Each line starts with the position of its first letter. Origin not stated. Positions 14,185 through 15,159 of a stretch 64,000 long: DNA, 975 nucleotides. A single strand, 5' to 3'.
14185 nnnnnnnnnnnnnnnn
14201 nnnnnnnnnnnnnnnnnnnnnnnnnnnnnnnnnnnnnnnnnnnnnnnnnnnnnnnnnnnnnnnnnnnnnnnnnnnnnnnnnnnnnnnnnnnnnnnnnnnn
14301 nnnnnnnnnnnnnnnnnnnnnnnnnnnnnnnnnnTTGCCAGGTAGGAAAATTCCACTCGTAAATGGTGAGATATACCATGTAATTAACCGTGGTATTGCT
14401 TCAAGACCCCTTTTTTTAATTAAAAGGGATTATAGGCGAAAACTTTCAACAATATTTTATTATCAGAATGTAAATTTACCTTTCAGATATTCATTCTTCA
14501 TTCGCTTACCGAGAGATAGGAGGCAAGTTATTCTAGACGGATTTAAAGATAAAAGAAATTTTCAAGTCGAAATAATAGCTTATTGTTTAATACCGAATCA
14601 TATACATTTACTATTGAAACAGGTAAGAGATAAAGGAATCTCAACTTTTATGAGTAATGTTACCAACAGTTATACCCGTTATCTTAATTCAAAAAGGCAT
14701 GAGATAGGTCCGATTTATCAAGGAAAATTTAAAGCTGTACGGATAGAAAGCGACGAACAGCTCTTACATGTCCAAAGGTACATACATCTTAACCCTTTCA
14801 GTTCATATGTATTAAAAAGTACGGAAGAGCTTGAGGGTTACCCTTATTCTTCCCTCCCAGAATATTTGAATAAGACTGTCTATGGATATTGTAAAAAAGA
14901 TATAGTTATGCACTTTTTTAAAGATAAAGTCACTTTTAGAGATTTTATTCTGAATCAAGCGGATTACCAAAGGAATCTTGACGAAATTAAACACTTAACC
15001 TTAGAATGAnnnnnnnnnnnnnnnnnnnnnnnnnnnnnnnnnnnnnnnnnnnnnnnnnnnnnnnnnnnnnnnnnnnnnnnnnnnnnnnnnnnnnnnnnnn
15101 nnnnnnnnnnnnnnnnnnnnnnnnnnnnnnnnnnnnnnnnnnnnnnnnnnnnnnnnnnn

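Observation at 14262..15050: RAYT/IS200-like transposase flanked by inverted REP-like palindromes, one of which contains the sortase stop codon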

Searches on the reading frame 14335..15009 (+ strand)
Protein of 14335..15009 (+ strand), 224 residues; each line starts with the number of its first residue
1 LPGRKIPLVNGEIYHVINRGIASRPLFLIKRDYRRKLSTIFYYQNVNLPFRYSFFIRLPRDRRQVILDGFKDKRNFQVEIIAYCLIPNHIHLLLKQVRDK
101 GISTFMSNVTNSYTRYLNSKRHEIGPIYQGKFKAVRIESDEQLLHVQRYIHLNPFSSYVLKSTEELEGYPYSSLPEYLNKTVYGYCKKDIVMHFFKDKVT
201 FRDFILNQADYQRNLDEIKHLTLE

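Call 3: search_protein_families(library=pfam, proteins=[window:14335-15009:+], max_evalue=0.01)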
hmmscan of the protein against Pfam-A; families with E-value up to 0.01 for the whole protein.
window:14335-15009:+ (224 aa): 1 family
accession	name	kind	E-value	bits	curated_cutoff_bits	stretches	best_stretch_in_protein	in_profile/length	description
PF01797.21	Y1_Tnp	-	1.2e-09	38.8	23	1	74-151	37-119/121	Transposase IS200 like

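Call 6: search_protein_families(library=ncbifam, proteins=[window:14335-15009:+], max_evalue=1)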
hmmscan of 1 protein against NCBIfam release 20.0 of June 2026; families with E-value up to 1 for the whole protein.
window:14335-15009:+ (224 aa): 3 families
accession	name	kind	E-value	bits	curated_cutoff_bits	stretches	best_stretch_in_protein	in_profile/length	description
NF047646.1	REP_Tyr_transpos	equivalog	1.8e-13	50.6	80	1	70-163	39-140/146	REP-associated tyrosine transposase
NF033573.1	transpos_IS200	equivalog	0.031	14.5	55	1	74-124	43-93/126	IS200/IS605 family transposase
NF008556.0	PRK11492.1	equivalog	0.13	12.1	136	1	69-94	141-166/216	hydrogenase 4 membrane subunit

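Call 7: search_solved_structures(query=window:14335-15009:+, max_evalue=1, show_alignments=3)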
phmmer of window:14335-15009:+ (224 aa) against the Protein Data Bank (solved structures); distinct sequences matched with E-value up to 1: 1.
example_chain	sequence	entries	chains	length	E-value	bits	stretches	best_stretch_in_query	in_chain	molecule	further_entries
4er8_A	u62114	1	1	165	0.063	16.1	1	43-173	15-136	TnpArep for protein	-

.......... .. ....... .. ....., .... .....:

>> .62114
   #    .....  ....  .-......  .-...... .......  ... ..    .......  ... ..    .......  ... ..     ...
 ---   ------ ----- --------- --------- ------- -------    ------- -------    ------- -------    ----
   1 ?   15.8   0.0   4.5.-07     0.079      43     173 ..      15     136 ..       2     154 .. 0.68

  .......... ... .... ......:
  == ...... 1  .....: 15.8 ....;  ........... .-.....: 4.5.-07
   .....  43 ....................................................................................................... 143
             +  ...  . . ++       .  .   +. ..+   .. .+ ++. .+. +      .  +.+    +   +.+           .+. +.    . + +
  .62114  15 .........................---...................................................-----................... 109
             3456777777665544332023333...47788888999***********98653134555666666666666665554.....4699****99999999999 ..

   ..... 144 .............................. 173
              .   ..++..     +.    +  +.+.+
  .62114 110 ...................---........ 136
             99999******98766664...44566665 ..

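Call 8: find_homologous_proteins(query=window:14335-15006:+)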
Query window:14335-15006:+ (224 aa): 1694 proteins with E <= 0.001 among 1745 candidates; the best 120 are listed.
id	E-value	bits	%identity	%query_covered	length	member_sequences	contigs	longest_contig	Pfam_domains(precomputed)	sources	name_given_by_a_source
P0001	2.4e-146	503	100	100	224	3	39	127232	PF01797.22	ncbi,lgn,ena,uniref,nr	ncbi:hypothetical protein A2962_03235 [Candidatus Woesebacteria bacterium RIFCSPLOWO2_01_FULL_39_61]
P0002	9.6e-96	338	67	100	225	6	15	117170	PF01797.22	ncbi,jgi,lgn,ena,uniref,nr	ncbi:MAG: hypothetical protein UT24_C0008G0013 [Candidatus Woesebacteria bacterium GW2011_GWB1_39_12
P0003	1.1e-95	337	67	100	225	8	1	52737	PF01797.22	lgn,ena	-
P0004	1.1e-93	331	65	100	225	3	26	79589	PF01797.22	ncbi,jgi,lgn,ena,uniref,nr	ncbi:hypothetical protein A3A76_01660 [Candidatus Woesebacteria bacterium RIFCSPLOWO2_01_FULL_39_23]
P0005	1.6e-93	330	65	100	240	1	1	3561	PF01797.22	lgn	-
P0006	5.2e-93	329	63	100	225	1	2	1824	PF01797.22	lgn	-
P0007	3.1e-92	326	64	100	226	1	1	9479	PF01797.22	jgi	-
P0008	1.7e-91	324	63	100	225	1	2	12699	PF01797.22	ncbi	-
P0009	6.5e-91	322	63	100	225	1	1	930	PF01797.22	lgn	-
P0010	6.7e-91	322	64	100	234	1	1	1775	PF01797.22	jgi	-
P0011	1.0e-90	321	63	100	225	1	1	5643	PF01797.22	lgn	-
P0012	1.9e-90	320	61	100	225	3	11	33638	PF01797.22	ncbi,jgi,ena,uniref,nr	ncbi:hypothetical protein COU95_03460 [Candidatus Shapirobacteria bacterium CG10_big_fil_rev_8_21_14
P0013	2.7e-90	320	63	100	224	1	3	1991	PF01797.22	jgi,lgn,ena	-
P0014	5.2e-90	319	64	100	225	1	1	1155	PF01797.22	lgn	-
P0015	5.7e-90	319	63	100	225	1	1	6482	PF01797.22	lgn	-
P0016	3.2e-89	316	63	100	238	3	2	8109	PF01797.22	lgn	-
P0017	4.6e-89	316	62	100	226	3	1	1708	PF01797.22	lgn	-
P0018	4.8e-89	316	63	100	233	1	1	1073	PF01797.22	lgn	-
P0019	1.1e-88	315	63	100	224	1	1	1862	PF01797.22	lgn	-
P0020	1.2e-88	314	63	100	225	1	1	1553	PF01797.22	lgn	-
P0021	2.6e-88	313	61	100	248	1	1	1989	PF01797.22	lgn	-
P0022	4.2e-88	313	61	100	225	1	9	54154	PF01797.22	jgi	-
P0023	5.4e-88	312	62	100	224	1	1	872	PF01797.22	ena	-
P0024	5.5e-88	312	60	100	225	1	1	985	PF01797.22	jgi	-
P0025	5.8e-88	312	62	100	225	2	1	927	PF01797.22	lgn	-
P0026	7.6e-88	312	61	100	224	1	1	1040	PF01797.22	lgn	-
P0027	7.9e-88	312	62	100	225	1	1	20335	PF01797.22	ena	-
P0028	1.1e-87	311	58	100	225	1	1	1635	PF01797.22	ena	-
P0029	1.4e-87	311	60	100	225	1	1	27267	PF01797.22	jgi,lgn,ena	-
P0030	2.7e-87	310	60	100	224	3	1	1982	PF01797.22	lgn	-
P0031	2.8e-87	310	63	100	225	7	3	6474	PF01797.22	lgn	-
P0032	2.8e-87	310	60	100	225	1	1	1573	PF01797.22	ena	-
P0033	4.0e-87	309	62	100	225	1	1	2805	PF01797.22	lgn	-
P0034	7.7e-87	309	60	100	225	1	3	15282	PF01797.22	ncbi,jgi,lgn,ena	-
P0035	8.7e-87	308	60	100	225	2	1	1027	PF01797.22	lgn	-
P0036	9.2e-87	308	61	100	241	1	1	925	PF01797.22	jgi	jgi:putative transposase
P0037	1.4e-86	308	61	100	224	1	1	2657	PF01797.22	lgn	-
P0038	1.7e-86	307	60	100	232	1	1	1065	PF01797.22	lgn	-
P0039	3.9e-86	306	62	100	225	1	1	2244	PF01797.22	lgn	-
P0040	4.0e-86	306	62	100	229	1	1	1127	PF01797.22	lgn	-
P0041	5.9e-86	306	60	100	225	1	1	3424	PF01797.22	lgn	-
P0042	7.1e-86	305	60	100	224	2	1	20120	PF01797.22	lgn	-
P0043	8.4e-86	305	61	100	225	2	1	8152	PF01797.22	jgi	-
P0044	8.9e-86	305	62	100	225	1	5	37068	PF01797.22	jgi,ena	-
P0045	9.0e-86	305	61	100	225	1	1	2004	PF01797.22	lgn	-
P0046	9.2e-86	305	58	100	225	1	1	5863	PF01797.22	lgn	-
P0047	9.8e-86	305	56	100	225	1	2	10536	PF01797.22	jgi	-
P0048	1.4e-85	304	59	100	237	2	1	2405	PF01797.22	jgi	jgi:putative transposase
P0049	1.8e-85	304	58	100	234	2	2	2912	PF01797.22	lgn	-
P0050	2.3e-85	304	58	100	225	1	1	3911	PF01797.22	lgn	-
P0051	2.6e-85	304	60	100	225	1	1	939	PF01797.22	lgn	-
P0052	2.8e-85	303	60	100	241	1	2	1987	PF01797.22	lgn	-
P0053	3.8e-85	303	61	100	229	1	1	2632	PF01797.22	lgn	-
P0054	5.6e-85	302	61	97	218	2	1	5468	PF01797.22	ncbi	-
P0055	6.5e-85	302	60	100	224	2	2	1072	PF01797.22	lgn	-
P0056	8.1e-85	302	60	100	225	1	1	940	PF01797.22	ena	-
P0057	8.8e-85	302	61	100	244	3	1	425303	PF01797.22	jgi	-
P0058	1.2e-84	301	60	100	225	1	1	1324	PF01797.22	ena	-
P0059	1.6e-84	301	60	100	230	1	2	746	PF01797.22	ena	-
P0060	2.1e-84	301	61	100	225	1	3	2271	PF01797.22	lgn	-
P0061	2.1e-84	301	60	100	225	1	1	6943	PF01797.22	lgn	-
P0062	2.2e-84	301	58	100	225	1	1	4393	PF01797.22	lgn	-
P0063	2.3e-84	300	59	100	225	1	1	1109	PF01797.22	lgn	-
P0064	2.4e-84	300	59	100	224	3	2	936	PF01797.22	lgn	-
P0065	2.9e-84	300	58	100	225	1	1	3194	PF01797.22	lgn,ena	-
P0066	3.6e-84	300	61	100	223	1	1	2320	PF01797.22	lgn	-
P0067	3.7e-84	300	61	100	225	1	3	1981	PF01797.22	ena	-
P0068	3.9e-84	300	60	100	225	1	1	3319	PF01797.22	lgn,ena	-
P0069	4.6e-84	299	61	100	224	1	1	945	PF01797.22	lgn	-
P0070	5.3e-84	299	58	100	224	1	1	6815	PF01797.22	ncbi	-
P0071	5.8e-84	299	61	100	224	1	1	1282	PF01797.22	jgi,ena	-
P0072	6.0e-84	299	58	100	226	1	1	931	PF01797.22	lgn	-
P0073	6.3e-84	299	57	100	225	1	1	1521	PF01797.22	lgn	-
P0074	6.4e-84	299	59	100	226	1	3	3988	PF01797.22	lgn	-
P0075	7.2e-84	299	60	100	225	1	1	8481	PF01797.22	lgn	-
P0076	8.1e-84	299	57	100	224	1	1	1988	PF01797.22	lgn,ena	-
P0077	9.5e-84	298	59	100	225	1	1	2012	PF01797.22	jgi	-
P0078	1.0e-83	298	60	100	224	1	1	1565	PF01797.22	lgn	-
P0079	1.2e-83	298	59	100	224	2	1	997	PF01797.22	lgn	-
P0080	1.3e-83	298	60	100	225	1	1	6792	PF01797.22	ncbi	-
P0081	1.4e-83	298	59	100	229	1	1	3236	PF01797.22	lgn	-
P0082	1.5e-83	298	58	100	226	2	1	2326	PF01797.22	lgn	-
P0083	1.9e-83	297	60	100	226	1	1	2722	PF01797.22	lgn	-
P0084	2.2e-83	297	62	100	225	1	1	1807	PF01797.22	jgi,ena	-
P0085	2.2e-83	297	60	100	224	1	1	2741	PF01797.22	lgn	-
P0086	2.3e-83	297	57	100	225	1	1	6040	PF01797.22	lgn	-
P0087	2.5e-83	297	61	100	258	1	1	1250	PF01797.22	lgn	-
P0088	2.5e-83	297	58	100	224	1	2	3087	PF01797.22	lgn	-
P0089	2.6e-83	297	60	100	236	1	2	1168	PF01797.22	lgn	-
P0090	2.6e-83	297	60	100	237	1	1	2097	PF01797.22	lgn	-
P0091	2.7e-83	297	60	100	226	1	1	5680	PF01797.22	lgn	-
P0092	2.9e-83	297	57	100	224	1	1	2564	PF01797.22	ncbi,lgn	-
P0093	2.9e-83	297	60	100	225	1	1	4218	PF01797.22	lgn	-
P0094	3.1e-83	297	60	100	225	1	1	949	PF01797.22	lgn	-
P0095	3.2e-83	297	57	100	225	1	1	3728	PF01797.22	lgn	-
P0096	3.3e-83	297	60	100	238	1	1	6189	PF01797.22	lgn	-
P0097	3.7e-83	296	58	100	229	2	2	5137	PF01797.22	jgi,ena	-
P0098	3.7e-83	296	58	100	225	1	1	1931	PF01797.22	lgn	-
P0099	3.8e-83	296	58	100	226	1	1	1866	PF01797.22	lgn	-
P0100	7.2e-83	296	57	100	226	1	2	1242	PF01797.22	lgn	-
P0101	8.1e-83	295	58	100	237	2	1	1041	PF01797.22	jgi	-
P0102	8.3e-83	295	56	100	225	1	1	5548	PF01797.22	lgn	-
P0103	9.0e-83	295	58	100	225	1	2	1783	PF01797.22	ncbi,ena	-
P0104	9.4e-83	295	60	100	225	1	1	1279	PF01797.22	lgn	-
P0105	1.0e-82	295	59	100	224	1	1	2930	PF01797.22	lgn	-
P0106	1.1e-82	295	59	100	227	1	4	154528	PF01797.22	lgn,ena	-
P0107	1.1e-82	295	56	100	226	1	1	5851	PF01797.22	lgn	-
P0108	1.1e-82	295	61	100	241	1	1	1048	PF01797.22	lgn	-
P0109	1.6e-82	294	56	100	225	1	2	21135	PF01797.22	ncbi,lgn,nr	ncbi:MAG: transposase [Candidatus Levybacteria bacterium]|nr:transposase [Candidatus Levybacteria ba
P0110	1.6e-82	294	59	100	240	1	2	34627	PF01797.22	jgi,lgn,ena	-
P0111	1.7e-82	294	57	100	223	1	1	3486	PF01797.22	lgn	-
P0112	2.1e-82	294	58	100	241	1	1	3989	PF01797.22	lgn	-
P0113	2.2e-82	294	58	100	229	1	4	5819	PF01797.22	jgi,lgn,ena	-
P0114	2.2e-82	294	57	100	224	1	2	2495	PF01797.22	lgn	-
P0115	2.3e-82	294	59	100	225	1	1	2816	PF01797.22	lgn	-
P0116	3.0e-82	293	58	100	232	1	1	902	PF01797.22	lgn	-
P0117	3.6e-82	293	57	100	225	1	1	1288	PF01797.22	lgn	-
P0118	3.8e-82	293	59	97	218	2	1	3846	PF01797.22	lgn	-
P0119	3.8e-82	293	58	100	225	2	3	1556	PF01797.22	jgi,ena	-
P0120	4.9e-82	293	59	100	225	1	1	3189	PF01797.22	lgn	-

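Call 10: find_related_loci(query=A1, collection=genome_contigs, flank=10000)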
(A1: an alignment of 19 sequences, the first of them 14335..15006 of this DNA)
Query A1 (224 aa) in genome_contigs; peptide patterns used: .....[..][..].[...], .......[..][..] (x = any residue, [..] = any of these).
474 stretches matched a pattern; 441 encode a relative of the query (tblastn E <= 1e-3); the best 80 are kept; 80 distinct loci.
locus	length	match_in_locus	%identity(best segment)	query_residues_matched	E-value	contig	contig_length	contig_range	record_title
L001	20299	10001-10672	67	1-224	4e-102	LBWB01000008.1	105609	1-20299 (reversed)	MAG: Candidatus Woesebacteria bacterium GW2011_GWB1_39_12 UT24_C0008, whole genome shotgun sequence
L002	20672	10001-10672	67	1-224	6e-101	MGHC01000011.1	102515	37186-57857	MAG: Candidatus Woesebacteria bacterium RIFCSPLOWO2_01_FULL_39_10 rifcsplowo2_01_scaffold_2422, whole genome shotgun seq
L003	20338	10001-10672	65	1-224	2e-99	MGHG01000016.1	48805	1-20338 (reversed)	MAG: Candidatus Woesebacteria bacterium RIFCSPLOWO2_01_FULL_39_23 rifcsplowo2_01_scaffold_702, whole genome shotgun sequ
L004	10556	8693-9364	64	1-224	3e-97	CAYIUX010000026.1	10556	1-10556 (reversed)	MAG TPA_asm: uncultured Gammaproteobacteria bacterium isolate ERP119705_co5_62 genome assembly, contig: NODE_8074_length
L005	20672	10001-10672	60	1-224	9e-94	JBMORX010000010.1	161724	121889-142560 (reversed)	MAG: Patescibacteria group bacterium isolate Betzabe_MAG191 MAG191_10, whole genome shotgun sequence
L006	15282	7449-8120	60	1-224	8e-93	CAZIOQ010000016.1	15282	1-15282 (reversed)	MAG TPA_asm: uncultured Gammaproteobacteria bacterium isolate SRP231805_co4_112 genome assembly, contig: k141_381637, wh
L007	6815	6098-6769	58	1-224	1e-90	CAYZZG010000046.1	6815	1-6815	MAG TPA_asm: uncultured Gammaproteobacteria bacterium isolate binchicken_co251_287 genome assembly, contig: NODE_15922_l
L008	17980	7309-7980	56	1-224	5e-89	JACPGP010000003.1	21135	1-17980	MAG: Candidatus Levyibacteriota bacterium isolate NC_groundwater_391_Ag_B-0.1um_40_33 GD18-4_B1_scaffold_73638, whole ge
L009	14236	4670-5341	58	1-224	5e-89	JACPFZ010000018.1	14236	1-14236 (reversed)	MAG: Candidatus Gottesmanbacteria bacterium isolate NC_groundwater_374_Ag_B-0.1um_46_9 GD18-4_B1_scaffold_432968, whole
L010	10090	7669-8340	57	1-224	2e-87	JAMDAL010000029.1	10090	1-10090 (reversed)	MAG: Patescibacteria group bacterium isolate FK_Sedi_B_Bin.260 NODE_27978_length_10090_cov_3.61698, whole genome shotgun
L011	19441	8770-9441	57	1-224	1e-86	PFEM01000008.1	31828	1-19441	MAG: Candidatus Shapirobacteria bacterium CG10_big_fil_rev_8_21_14_0_10_48_15 CG10_8_21_14_0.10_scaffold_1056_c, whole g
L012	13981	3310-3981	57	1-224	3e-86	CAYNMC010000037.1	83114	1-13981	MAG TPA_asm: uncultured Pseudomonadales bacterium isolate SRP231805_co4_157 genome assembly, contig: k141_243475, whole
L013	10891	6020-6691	58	1-224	5e-86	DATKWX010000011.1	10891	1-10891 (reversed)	MAG TPA_asm: Candidatus Bathyarchaeia archaeon isolate SMAG_U14175 k141_3126461, whole genome shotgun sequence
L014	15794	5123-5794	57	1-224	2e-85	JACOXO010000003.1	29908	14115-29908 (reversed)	MAG: Candidatus Gottesmanbacteria bacterium isolate NC_groundwater_155_Ag_S-0.1um_35_9 S4_GD2017_2_S1_scaffold_1263, who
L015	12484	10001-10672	58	1-224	2e-85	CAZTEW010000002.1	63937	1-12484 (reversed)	MAG TPA_asm: uncultured Gammaproteobacteria bacterium isolate binchicken_co266_151 genome assembly, contig: NODE_981_len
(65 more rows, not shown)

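Call 44: search_protein_families(library=pfam, alignment_id=A3, max_evalue=1)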
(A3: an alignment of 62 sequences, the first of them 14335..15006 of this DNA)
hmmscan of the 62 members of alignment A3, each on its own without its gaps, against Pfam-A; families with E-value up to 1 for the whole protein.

A. member 1, window:14335-15006:+ (224 aa): 1 family
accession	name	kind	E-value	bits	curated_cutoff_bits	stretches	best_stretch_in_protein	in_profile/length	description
PF01797.21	Y1_Tnp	-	1.2e-09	38.8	23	1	74-151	37-119/121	Transposase IS200 like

B. families by the number of members that match (of 62 scanned): 21 families
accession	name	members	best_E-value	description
PF01797.21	Y1_Tnp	62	5.9e-12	Transposase IS200 like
PF19976.4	GAAD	11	0.012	GTPase-associated adaptor domain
PF13864.11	Enkurin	4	0.0029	Calmodulin-binding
PF15612.11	WHIM1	3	0.022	WSTF, HB1, Itc1p, MBD9 motif 1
PF19530.4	Ndh2_N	2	0.076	NAD(P)H-quinone oxidoreductase subunit 2 N-terminal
PF14397.11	ATPgrasp_ST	1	0.012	Sugar-transfer associated ATP-grasp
PF10802.14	DUF2540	1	0.015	Protein of unknown function (DUF2540)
PF04561.19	RNA_pol_Rpb2_2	1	0.017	RNA polymerase Rpb2, domain 2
PF12523.13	DUF3725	1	0.017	Protein of unknown function (DUF3725)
PF16162.10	KwaB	1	0.024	Kiwa protein KwaB-like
PF07553.16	Lipoprotein_Ltp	1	0.056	Host cell surface-exposed lipoprotein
PF12564.13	TypeIII_RM_meth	1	0.067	Type III restriction/modification enzyme methylation subunit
PF13966.11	zf-RVT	1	0.069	zinc-binding in reverse transcriptase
PF11538.13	Snurportin1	1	0.077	Snurportin1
PF02192.22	PI3K_p85B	1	0.099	PI3-kinase family, p85-binding domain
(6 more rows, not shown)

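Call 45: predict_structure(alignment_id=A3)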
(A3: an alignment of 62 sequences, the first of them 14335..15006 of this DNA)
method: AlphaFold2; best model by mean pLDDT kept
length: 224 residues; sequences in the alignment: 62
mean_pLDDT: 87.1   pTM: 0.85
mean pLDDT of the five models: 87.1, 86.4, 86.1, 83.7, 81.2
residues with pLDDT >= 90: 136; 70-90: 62; 50-70: 21; < 50: 5
segments of 3 or more residues with pLDDT < 50: 1-4
pLDDT, mean of each block of 10 residues (from residue 1): 60 91 78 91 91 91 90 88 93 95 91 65 71 92 96 93 94 95 89 96 94 82 58
secondary structure, 60 per line:
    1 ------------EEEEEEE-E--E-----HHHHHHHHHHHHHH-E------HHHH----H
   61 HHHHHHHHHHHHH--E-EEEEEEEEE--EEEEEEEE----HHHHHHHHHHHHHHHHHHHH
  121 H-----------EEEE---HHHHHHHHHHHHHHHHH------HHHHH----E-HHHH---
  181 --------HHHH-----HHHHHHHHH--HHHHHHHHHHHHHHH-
elements in order: E13-19 H30-43 H52-55 H60-73 E78-86 E89-96 H101-121 E133-136 H140-156 H163-167 H174-177 H189-192 H198-206 H209-223

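Call 48: fold_search(model_id=the predicted structure, library=pdb)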
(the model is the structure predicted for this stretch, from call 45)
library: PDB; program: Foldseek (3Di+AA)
matches with E <= 10: 909; with E <= 0.001: 1
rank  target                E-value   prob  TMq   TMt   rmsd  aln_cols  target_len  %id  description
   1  4er8_A                1.3e-05  1.00  0.53  0.70   4.3       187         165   15  Structure of the REP associates tyrosine transposase bound to a REP hairpin (released 2012-08-15)
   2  2xo6_A                1.7e-03  1.00  0.28  0.43   7.4       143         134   14  DEINOCOCCUS RADIODURANS ISDRA2 TRANSPOSASE Y132F MUTANT COMPLEXED WITH LEFT END RECOGNITION AND CLEAVAGE SITE (released 2010-10-13)
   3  2xo6_D                2.0e-03  1.00  0.28  0.45   6.9       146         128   13  DEINOCOCCUS RADIODURANS ISDRA2 TRANSPOSASE Y132F MUTANT COMPLEXED WITH LEFT END RECOGNITION AND CLEAVAGE SITE (released 2010-10-13)
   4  2a6m_B                2.4e-03  1.00  0.34  0.48  10.8       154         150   16  Crystal Structure of the ISHp608 Transposase (released 2005-10-25)
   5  2xma_B                2.4e-03  0.99  0.28  0.42   9.5       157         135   13  DEINOCOCCUS RADIODURANS ISDRA2 TRANSPOSASE RIGHT END DNA COMPLEX (released 2010-10-13)
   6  2xm3_A                3.2e-03  1.00  0.31  0.50   9.8       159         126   14  Deinococcus radiodurans ISDra2 Transposase Left end DNA complex (released 2010-10-13)
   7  2fyx_A                3.4e-03  1.00  0.32  0.49   8.4       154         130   16  Crystal structure of a putative transposase (dr_0177) from deinococcus radiodurans r1 at 1.90 A resolution (released 2006-02-21)
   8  2xm3_C                3.4e-03  1.00  0.30  0.48   6.5       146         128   12  Deinococcus radiodurans ISDra2 Transposase Left end DNA complex (released 2010-10-13)
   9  2xm3_D                4.3e-03  0.99  0.30  0.47   7.3       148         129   14  Deinococcus radiodurans ISDra2 Transposase Left end DNA complex (released 2010-10-13)
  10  2xqc_D                4.8e-03  0.99  0.30  0.46   8.7       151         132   14  DEINOCOCCUS RADIODURANS ISDRA2 TRANSPOSASE COMPLEXED WITH LEFT END RECOGNITION AND CLEAVAGE SITE AND ZN (released 2010-10-13)
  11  2xma_A                5.1e-03  0.99  0.31  0.46   9.0       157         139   13  DEINOCOCCUS RADIODURANS ISDRA2 TRANSPOSASE RIGHT END DNA COMPLEX (released 2010-10-13)
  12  2a6m_A                5.4e-03  0.97  0.26  0.40  10.4       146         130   17  Crystal Structure of the ISHp608 Transposase (released 2005-10-25)
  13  2a6o_A                5.7e-03  0.99  0.31  0.44  14.3       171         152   16  Crystal Structure of the ISHp608 Transposase in Complex with Stem-loop DNA (released 2005-10-25)
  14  2vhg_A                5.7e-03  0.98  0.25  0.42  11.6       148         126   16  Crystal Structure of the ISHp608 Transposase in Complex with Right End 31-mer DNA (released 2008-02-19)
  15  2vhg_B                7.1e-03  0.95  0.24  0.40  12.1       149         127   16  Crystal Structure of the ISHp608 Transposase in Complex with Right End 31-mer DNA (released 2008-02-19)
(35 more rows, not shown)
